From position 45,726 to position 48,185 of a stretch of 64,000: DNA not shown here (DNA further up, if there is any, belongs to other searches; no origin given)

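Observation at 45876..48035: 28-heme cytochrome made of about 13 tandem 'doubled CXXCH' units encoded by near-periodic DNA repeats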

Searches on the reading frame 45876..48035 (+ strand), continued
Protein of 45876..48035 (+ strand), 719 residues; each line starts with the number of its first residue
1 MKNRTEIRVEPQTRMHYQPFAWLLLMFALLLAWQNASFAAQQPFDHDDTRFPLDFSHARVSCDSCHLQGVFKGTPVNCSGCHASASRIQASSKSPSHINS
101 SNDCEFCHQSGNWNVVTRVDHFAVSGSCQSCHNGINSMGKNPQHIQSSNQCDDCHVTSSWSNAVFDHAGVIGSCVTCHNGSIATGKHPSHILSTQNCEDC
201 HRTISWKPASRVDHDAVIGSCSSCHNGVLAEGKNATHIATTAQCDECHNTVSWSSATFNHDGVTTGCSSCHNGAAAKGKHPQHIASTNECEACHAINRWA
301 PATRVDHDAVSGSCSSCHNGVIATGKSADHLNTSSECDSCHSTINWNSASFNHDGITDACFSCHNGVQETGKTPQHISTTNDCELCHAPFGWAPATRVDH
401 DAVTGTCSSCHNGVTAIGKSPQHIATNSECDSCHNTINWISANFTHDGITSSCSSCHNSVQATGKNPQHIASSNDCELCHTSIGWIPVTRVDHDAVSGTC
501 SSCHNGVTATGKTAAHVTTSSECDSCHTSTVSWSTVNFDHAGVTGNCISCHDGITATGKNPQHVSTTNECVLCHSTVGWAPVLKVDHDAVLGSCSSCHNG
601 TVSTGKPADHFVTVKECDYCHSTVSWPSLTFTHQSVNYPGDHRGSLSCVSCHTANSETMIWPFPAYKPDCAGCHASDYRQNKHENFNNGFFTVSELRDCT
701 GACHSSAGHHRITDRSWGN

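Call 81: search_protein_representatives(protein=window:45876-48035:+)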
Query: 719 residues. Proteins with E-value up to 0.001 (for the whole library): 3507; up to 1e-10: 1940; up to 1e-30: 738. The best 150 are listed.
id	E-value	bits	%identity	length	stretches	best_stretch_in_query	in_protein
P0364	0.0e+00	2487.8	49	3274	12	31-536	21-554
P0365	0.0e+00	1545.7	42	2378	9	148-602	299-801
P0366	0.0e+00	1519.7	48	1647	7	182-624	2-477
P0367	0.0e+00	1446.3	43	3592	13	179-606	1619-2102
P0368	0.0e+00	1317.5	44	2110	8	205-707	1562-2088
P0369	0.0e+00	1315.3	42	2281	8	143-623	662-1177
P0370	0.0e+00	1221.2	42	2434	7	143-587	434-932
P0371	9.6e-289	976.4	46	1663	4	143-626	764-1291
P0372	1.6e-279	945.9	41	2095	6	97-705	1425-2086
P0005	2.8e-270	915.3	51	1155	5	204-582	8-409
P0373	8.0e-268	907.2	43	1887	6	217-659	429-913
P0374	3.1e-262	888.7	44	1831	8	35-421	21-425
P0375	2.6e-250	849.3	45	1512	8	23-394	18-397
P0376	1.3e-230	784.2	45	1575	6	34-413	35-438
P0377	2.0e-228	776.9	44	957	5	220-622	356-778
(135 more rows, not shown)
